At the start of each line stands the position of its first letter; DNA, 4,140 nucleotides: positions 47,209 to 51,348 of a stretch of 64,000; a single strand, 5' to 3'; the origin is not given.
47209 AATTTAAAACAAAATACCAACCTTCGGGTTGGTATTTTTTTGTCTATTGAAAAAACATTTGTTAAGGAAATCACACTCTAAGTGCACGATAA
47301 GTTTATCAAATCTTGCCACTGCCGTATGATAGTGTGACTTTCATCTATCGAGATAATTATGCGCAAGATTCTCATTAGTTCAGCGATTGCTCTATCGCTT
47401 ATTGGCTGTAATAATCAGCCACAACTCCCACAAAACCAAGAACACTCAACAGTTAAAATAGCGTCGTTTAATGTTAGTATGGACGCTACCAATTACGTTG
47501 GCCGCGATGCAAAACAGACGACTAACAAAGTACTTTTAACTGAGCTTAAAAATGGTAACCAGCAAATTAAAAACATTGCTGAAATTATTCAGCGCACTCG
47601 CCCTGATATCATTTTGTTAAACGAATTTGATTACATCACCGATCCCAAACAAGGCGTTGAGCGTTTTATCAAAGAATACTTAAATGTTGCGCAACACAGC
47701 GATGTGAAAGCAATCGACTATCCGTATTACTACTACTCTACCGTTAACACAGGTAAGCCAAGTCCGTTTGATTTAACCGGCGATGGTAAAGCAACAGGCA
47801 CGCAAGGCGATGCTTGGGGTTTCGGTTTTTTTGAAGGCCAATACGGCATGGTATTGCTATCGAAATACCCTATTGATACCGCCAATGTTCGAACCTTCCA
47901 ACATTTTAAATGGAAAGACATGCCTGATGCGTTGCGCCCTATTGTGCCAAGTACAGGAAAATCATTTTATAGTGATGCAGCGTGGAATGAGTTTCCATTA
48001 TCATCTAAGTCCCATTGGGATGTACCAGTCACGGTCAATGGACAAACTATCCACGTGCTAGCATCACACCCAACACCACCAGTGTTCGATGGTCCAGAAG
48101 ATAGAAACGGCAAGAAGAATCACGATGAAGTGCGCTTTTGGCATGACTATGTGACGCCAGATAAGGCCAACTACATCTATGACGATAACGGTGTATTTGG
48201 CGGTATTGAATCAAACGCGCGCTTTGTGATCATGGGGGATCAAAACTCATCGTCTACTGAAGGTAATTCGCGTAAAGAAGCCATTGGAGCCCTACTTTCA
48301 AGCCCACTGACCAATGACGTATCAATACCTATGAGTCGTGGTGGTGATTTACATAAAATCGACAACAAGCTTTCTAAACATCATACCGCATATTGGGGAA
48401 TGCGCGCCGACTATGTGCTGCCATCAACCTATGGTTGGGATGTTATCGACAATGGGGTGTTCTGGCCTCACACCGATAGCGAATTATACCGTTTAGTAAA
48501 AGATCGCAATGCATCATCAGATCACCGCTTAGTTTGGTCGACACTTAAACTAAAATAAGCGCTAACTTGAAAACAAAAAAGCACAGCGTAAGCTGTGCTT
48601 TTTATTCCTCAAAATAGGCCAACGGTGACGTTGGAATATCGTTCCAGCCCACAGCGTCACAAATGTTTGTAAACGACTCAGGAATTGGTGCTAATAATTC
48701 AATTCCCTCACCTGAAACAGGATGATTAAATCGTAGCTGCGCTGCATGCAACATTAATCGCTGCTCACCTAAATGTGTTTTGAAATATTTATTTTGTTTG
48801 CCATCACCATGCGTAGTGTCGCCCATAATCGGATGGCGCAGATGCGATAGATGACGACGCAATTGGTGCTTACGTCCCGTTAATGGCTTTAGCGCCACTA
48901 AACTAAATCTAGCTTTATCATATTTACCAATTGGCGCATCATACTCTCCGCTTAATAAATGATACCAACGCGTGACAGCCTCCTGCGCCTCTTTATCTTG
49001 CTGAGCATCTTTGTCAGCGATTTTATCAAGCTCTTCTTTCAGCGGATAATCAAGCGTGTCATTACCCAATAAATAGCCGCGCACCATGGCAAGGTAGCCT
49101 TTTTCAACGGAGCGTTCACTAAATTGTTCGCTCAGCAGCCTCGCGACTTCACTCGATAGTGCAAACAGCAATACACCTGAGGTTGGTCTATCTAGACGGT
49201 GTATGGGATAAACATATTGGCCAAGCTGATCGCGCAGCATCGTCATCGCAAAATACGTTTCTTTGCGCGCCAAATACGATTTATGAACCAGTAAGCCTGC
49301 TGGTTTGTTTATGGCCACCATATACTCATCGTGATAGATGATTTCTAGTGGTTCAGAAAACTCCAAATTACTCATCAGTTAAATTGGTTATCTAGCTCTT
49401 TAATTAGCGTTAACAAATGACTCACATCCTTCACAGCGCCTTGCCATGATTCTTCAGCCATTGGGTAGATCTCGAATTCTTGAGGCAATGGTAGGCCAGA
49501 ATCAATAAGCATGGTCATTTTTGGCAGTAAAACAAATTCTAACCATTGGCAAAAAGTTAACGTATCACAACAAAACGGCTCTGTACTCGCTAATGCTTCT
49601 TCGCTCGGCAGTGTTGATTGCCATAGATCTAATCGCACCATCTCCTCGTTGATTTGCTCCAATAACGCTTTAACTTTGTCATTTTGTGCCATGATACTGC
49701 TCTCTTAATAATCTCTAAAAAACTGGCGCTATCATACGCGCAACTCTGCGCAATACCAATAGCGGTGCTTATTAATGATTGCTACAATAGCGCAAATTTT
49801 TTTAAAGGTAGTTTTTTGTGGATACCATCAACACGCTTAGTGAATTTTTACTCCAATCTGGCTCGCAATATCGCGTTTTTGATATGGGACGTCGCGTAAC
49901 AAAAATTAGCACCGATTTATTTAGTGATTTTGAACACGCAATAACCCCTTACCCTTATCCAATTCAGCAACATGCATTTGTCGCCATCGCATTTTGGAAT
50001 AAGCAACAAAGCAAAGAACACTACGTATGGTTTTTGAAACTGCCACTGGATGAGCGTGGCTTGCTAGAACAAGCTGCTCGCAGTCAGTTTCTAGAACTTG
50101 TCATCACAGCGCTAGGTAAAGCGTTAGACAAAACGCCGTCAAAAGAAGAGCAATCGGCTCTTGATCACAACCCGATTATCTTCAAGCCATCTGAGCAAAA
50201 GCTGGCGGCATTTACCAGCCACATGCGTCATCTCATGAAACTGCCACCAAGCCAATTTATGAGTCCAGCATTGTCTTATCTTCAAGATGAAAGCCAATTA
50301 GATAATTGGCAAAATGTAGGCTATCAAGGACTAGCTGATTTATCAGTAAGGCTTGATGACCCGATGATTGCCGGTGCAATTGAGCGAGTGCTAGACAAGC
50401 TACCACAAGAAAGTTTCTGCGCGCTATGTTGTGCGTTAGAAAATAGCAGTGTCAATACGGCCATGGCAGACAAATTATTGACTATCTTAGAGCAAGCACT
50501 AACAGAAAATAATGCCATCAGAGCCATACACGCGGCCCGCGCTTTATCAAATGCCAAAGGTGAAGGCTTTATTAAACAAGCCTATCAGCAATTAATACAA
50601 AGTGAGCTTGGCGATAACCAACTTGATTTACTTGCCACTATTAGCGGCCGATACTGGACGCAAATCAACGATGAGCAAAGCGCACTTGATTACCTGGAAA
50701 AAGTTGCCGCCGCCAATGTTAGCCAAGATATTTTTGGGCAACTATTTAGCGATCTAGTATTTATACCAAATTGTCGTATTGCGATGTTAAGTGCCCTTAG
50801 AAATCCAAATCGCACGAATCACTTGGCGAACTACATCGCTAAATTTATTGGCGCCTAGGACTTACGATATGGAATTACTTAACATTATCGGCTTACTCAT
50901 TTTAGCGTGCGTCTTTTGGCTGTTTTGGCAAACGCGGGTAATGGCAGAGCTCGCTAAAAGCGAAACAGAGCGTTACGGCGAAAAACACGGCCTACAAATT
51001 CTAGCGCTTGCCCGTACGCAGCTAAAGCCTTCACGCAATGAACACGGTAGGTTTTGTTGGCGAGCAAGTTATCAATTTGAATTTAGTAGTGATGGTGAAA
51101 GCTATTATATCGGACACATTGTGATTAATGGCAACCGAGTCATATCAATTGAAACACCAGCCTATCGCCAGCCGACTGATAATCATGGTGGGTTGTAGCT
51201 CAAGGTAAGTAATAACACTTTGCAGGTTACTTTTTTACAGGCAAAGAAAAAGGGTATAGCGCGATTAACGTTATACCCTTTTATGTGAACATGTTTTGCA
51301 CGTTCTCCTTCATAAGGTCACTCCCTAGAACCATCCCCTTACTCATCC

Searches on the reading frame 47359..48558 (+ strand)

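Call 7: search_protein_families(library=pfam, proteins=[window:47359-48558:+])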
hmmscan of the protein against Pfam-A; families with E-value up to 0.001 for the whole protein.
window:47359-48558:+ (399 aa): 1 family
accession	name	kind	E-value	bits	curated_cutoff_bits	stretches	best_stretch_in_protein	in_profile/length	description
PF03372.29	Exo_endo_phos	-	2.2e-28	99.9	24.5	1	35-389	1-225/225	Endonuclease/Exonuclease/phosphatase family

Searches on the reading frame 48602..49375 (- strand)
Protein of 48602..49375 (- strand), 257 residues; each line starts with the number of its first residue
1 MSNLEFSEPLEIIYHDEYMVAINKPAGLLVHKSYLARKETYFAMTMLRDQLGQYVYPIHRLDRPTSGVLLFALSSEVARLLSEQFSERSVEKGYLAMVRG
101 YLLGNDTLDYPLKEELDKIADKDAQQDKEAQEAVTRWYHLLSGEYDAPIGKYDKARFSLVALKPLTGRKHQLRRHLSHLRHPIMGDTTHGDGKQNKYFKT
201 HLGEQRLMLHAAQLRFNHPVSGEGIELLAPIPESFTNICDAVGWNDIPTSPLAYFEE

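Call 7: search_protein_families(library=pfam, proteins=[window:48602-49375:-])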
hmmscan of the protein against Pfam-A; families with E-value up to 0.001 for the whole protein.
window:48602-49375:- (257 aa): 1 family
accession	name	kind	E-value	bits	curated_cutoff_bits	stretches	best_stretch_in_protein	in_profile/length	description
PF00849.27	PseudoU_synth_2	-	5.3e-33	114.8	26.8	1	19-178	2-152/152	RNA pseudouridylate synthase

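Call 44: search_protein_families(library=ncbifam, proteins=[window:48602-49375:-])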
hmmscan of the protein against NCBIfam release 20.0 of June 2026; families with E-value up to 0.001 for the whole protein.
window:48602-49375:- (257 aa): 7 families
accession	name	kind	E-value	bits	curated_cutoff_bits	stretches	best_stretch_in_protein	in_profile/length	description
NF008321.0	PRK11112.1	equivalog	1.6e-109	365.2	328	1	10-246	2-238/257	tRNA pseudouridine(65) synthase TruC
TIGR00005.1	rluA_subfam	subfamily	4.6e-52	177.2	192.7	1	7-241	70-296/298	RluA family pseudouridine synthase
NF008249.0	PRK11025.1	equivalog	1e-32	113.3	378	1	11-239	94-310/317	23S rRNA pseudouridine(955/2504/2580) synthase RluC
NF008385.0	PRK11180.1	equivalog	4.9e-27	95.1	351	1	9-242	83-312/325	23S rRNA pseudouridine(1911/1915/1917) synthase RluD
NF007543.0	PRK10158.1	equivalog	1.2e-25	90.5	286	1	10-230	14-216/219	bifunctional tRNA pseudouridine(32) synthase/23S rRNA pseudouridine(746) synthase RluA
TIGR01621.1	RluA-like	hypoth_equivalog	1.6e-24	86.4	222.3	2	10-97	2-86/217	TIGR01621 family pseudouridine synthase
TIGR00093.1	TIGR00093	subfamily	2.3e-07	30.7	109.3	1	23-180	1-132/161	pseudouridine synthase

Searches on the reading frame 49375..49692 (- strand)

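Call 7: search_protein_families(library=pfam, proteins=[window:49375-49692:-])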
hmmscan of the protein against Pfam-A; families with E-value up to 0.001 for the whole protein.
window:49375-49692:- (105 aa): 1 family
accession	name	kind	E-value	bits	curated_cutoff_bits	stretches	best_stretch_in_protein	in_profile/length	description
PF04287.17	DUF446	-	9.7e-34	115.8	25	1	7-102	2-97/98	tRNA pseudouridine synthase C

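Call 44: search_protein_families(library=ncbifam, proteins=[window:49375-49692:-])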
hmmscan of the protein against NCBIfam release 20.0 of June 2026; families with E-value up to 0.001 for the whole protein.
window:49375-49692:- (105 aa): 0 families

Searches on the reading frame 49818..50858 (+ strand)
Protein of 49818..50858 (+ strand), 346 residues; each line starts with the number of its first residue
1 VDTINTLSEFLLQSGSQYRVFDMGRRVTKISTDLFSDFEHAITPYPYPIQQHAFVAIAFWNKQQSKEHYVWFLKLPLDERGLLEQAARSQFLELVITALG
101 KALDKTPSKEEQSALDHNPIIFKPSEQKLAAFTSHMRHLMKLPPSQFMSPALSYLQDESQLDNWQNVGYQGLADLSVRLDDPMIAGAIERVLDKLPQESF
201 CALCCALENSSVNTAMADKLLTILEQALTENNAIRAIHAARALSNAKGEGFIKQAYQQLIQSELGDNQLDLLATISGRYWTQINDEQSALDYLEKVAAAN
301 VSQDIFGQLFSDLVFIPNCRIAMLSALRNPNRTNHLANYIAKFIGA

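Call 7: search_protein_families(library=pfam, proteins=[window:49818-50858:+])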
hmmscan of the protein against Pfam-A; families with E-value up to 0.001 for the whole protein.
window:49818-50858:+ (346 aa): 1 family
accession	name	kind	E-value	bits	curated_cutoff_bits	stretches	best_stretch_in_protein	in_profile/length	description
PF12069.13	DUF3549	-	3.1e-112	375.5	27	1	3-342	2-338/340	Protein of unknown function (DUF3549)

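Call 10: find_homologous_proteins(query=window:49818-50858:+)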
Query window:49818-50858:+ (346 aa): 310 proteins with E <= 0.001 among 2923 candidates; the best 120 are listed.
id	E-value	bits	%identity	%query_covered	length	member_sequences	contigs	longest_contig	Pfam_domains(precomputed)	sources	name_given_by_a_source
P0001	4.2e-227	771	100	100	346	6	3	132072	PF12069.14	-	-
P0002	6.5e-189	645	82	100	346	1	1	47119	PF12069.14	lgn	-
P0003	6.7e-176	602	77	100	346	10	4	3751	PF12069.14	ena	-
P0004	2.0e-174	598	77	100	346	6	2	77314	PF12069.14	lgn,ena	-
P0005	2.3e-156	538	68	100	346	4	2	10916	PF12069.14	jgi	jgi:hypothetical protein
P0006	2.9e-154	531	68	100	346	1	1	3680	PF12069.14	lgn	-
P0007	7.2e-152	524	68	100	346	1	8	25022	PF12069.14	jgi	-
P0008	1.9e-151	522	67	100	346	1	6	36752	PF12069.14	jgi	-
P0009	2.4e-144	499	65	100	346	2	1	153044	PF12069.14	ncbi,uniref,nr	ncbi:DUF3549 family protein [Psychrobium sp. 1_MG-2023]|uniref:DUF3549 family protein n=1 Tax=Psychr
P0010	3.5e-144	498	65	99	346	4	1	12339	PF12069.14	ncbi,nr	ncbi:MAG: DUF3549 family protein [Psychrobium sp.]|nr:DUF3549 family protein [Psychrobium sp.]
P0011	4.0e-142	491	63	99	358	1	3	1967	PF12069.14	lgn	-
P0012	8.5e-142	490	63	100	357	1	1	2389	PF12069.14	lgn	-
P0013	9.1e-141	487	63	99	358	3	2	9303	PF12069.14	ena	-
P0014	2.9e-140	485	65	94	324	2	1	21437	PF12069.14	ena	-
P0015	5.9e-140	484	61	100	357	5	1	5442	PF12069.14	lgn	-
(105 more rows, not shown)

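Call 13: find_related_loci(query=A1, collection=genome_contigs, flank=5000)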
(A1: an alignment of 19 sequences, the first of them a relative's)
Query A1 (346 aa) in genome_contigs; peptide patterns used: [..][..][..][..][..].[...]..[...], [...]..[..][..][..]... (x = any residue, [..] = any of these).
599 stretches matched a pattern (row limit reached: there are more); 575 encode a relative of the query (tblastn E <= 1e-3); the best 80 are kept; 80 distinct loci.
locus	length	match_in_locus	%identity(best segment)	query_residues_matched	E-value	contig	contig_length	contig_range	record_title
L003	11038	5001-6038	77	1-346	0e+0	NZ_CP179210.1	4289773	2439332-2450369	Psychrobium sp. nBUS_13 chromosome, complete genome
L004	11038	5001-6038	77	1-346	0e+0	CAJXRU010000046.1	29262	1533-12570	MAG TPA_asm: uncultured Gammaproteobacteria bacterium isolate SRR3933281_bin.1_MetaBAT_v2.12.1_MAG genome assembly, cont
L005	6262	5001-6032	65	1-344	2e-153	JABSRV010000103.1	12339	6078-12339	MAG: Psychrobium sp. isolate DT_95 DT-Psychrobium-1_scaffold_103, whole genome shotgun sequence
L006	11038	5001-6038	65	1-346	3e-153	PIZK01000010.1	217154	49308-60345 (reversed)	Alteromonadales bacterium alter-6D02 10_S10_L001_R1_001__paired__contig_10, whole genome shotgun sequence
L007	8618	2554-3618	61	1-346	2e-150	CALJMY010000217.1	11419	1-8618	MAG: uncultured Enterobacterales bacterium isolate B3_Bin_Bin_27_1 genome assembly, contig: c_000001861727, whole genome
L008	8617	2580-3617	59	1-346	3e-144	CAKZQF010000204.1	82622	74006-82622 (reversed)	MAG TPA_asm: uncultured Gammaproteobacteria bacterium isolate ERR2094174_bin.37_CONCOCT_v1.1_MAG genome assembly, contig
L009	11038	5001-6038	55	1-346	6e-127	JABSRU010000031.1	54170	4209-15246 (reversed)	MAG: Gammaproteobacteria bacterium isolate DT_94 DT-Psychrobiaceae-3_scaffold_34, whole genome shotgun sequence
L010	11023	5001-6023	42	2-345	2e-79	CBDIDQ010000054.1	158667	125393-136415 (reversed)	MAG: Alteromonadaceae bacterium isolate f75c2a94-abb4-46c5-8828-5dbafff39e76 genome assembly, contig: contig_54, whole g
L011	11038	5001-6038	40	4-345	3e-79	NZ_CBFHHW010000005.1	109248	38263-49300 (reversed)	MAG: Methylophaga sp. isolate AGTU_289_bin_48_strict AGTU_289_bin_48_strict_c5, whole genome shotgun sequence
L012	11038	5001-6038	38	2-345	1e-78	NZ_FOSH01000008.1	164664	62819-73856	Methylophaga sulfidovorans strain DSM 11578, whole genome shotgun sequence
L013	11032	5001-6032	39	4-345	2e-78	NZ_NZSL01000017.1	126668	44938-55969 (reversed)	MAG: Methylophaga sp. isolate EAC20 43868, whole genome shotgun sequence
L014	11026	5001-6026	40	1-344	6e-78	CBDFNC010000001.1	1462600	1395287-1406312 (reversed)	MAG: Psychromonadaceae bacterium isolate 2158fd4e-c09c-4043-89e0-af5145698810 genome assembly, contig: contig_1, whole g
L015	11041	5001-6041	39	2-346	8e-78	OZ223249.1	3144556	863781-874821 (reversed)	MAG: uncultured Methylophaga sp. isolate be6ea3e9-5828-4cc7-a1a6-125cee3a2ac1 genome assembly, chromosome: 1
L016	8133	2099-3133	40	1-341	1e-77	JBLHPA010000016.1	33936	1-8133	MAG: Moritella sp. isolate 3300055726_108 Ga0535650_0001376, whole genome shotgun sequence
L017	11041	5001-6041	38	2-346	1e-77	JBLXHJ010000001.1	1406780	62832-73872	MAG: Methylophaga sp. isolate ET06-07 T06maxbin_out.041RE.5K@1, whole genome shotgun sequence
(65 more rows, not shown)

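Call 31: find_encoding_contigs(protein=P0002, flank=3000, max_places=2)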
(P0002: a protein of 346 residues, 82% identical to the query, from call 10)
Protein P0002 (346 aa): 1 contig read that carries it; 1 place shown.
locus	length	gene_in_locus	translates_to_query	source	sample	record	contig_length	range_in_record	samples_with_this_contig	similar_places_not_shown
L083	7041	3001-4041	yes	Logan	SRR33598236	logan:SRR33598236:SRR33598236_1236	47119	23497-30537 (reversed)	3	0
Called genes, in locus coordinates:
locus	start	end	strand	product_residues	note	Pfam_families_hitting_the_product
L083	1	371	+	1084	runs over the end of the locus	PF13620:CarboxypepD_reg, PF07715:Plug (weak), PF25183:OMP_b-brl_4, PF00593:TonB_dep_Rec_b-barrel, PF25183:OMP_b-brl_4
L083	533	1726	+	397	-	PF03372:Exo_endo_phos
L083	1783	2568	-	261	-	PF00849:PseudoU_synth_2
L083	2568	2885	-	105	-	PF04287:DUF446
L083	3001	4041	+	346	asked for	PF12069:DUF3549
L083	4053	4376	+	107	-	PF11743:DUF3301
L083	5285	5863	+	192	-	PF08239:SH3_3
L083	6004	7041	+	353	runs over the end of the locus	PF00072:Response_reg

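Call 32: find_encoding_contigs(protein=P0007, flank=3000, max_places=2)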
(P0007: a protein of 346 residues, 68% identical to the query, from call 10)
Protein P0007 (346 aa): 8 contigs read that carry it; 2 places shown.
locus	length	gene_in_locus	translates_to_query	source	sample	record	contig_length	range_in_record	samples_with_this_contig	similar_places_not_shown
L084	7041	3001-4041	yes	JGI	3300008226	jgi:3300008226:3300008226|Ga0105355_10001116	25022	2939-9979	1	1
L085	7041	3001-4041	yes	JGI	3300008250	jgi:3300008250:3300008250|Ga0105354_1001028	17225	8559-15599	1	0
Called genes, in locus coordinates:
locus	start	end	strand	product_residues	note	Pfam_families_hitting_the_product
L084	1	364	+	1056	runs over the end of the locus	PF13620:CarboxypepD_reg, PF07715:Plug (weak), PF25183:OMP_b-brl_4, PF00593:TonB_dep_Rec_b-barrel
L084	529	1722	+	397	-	PF03372:Exo_endo_phos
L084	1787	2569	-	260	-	PF00849:PseudoU_synth_2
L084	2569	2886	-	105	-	PF04287:DUF446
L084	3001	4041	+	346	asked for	PF12069:DUF3549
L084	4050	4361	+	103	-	PF11743:DUF3301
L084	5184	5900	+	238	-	PF08239:SH3_3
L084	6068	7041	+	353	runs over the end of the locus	PF00072:Response_reg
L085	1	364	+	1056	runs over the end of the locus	PF13620:CarboxypepD_reg, PF07715:Plug (weak), PF25183:OMP_b-brl_4, PF00593:TonB_dep_Rec_b-barrel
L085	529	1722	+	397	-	PF03372:Exo_endo_phos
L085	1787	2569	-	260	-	PF00849:PseudoU_synth_2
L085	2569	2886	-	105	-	PF04287:DUF446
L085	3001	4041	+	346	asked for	PF12069:DUF3549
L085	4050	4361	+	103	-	PF11743:DUF3301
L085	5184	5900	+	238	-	PF08239:SH3_3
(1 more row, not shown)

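Call 33: find_encoding_contigs(protein=P0008, flank=3000, max_places=2)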
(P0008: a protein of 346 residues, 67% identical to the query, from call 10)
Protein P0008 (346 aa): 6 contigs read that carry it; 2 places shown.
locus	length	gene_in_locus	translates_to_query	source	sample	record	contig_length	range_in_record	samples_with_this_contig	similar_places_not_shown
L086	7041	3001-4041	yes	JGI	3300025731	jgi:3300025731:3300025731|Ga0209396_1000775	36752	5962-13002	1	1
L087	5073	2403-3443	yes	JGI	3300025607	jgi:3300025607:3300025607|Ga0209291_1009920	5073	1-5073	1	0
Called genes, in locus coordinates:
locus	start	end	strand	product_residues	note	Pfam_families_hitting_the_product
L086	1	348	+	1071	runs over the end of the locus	PF13620:CarboxypepD_reg, PF07715:Plug (weak), PF25183:OMP_b-brl_4, PF00593:TonB_dep_Rec_b-barrel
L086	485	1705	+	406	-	PF03372:Exo_endo_phos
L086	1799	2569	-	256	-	PF00849:PseudoU_synth_2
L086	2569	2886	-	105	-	PF04287:DUF446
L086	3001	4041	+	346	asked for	PF12069:DUF3549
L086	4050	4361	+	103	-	PF11743:DUF3301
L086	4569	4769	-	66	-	-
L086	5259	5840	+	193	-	PF08239:SH3_3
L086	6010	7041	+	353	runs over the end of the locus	PF00072:Response_reg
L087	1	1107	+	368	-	?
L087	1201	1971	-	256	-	PF00849:PseudoU_synth_2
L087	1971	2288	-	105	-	PF04287:DUF446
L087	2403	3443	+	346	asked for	PF12069:DUF3549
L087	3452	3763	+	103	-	PF11743:DUF3301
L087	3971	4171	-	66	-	-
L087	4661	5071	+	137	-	?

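Call 44: search_protein_families(library=ncbifam, proteins=[window:49818-50858:+])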
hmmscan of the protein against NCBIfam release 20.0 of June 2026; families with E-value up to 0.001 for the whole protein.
window:49818-50858:+ (346 aa): 0 families

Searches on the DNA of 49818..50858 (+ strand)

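Call 15: search_rna_families(sources=[L003, L006, L008, L009, L040, L054, L056, L063, L077, L053, L043, L036, L074], threshold=gathering)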
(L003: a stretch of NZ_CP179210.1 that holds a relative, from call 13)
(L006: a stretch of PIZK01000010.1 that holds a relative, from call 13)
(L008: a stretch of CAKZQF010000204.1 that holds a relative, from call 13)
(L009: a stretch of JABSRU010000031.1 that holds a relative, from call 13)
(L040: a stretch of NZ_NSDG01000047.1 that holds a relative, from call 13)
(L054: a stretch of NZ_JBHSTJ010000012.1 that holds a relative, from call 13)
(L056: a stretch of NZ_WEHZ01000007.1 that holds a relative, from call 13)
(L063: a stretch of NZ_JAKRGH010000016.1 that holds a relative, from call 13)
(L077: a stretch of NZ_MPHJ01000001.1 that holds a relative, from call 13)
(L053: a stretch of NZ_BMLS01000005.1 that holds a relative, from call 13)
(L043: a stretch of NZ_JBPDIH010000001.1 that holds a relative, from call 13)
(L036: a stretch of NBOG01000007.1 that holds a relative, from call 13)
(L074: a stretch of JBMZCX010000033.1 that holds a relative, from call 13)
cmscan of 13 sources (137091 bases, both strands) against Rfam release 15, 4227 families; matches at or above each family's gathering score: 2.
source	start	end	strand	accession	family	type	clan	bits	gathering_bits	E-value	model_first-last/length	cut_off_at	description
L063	6439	6758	-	RF00018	CsrB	Gene; sRNA;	CL00106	122.5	71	3.4e-32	1-356/356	no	CsrB/RsmB RNA family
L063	7179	7522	-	RF00018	CsrB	Gene; sRNA;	CL00106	100.6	71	1.5e-25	1-356/356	no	CsrB/RsmB RNA family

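Call 47: search_rna_families(sources=[L056, L077, L003, L084], threshold=evalue, max_evalue=0.01)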
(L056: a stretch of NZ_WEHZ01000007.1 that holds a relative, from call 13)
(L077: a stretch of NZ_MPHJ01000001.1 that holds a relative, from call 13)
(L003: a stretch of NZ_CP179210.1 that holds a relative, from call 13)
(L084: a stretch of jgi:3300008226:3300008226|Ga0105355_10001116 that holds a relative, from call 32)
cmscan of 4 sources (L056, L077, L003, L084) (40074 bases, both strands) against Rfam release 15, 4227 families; matches with E-value up to 0.01: 3.
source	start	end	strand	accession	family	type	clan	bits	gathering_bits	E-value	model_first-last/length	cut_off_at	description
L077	6509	6834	-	RF00018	CsrB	Gene; sRNA;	CL00106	33.3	71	1.1e-05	1-356/356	no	CsrB/RsmB RNA family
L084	4457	4668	-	RF00018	CsrB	Gene; sRNA;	CL00106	32.1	71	2.4e-05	1-356/356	no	CsrB/RsmB RNA family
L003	6395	6672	-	RF00018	CsrB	Gene; sRNA;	CL00106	23.5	71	0.0096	1-356/356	no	CsrB/RsmB RNA family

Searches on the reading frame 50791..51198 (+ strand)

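Call 7: search_protein_families(library=pfam, proteins=[window:50791-51198:+])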
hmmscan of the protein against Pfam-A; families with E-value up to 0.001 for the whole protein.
window:50791-51198:+ (135 aa): 1 family
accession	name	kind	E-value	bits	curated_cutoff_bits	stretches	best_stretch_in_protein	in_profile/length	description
PF11743.13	DUF3301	-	2.8e-24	85.1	25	1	34-123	3-94/95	Protein of unknown function (DUF3301)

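Call 44: search_protein_families(library=ncbifam, proteins=[window:50869-51198:+])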
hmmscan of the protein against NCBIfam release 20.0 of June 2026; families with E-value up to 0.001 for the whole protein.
window:50869-51198:+ (109 aa): 0 families
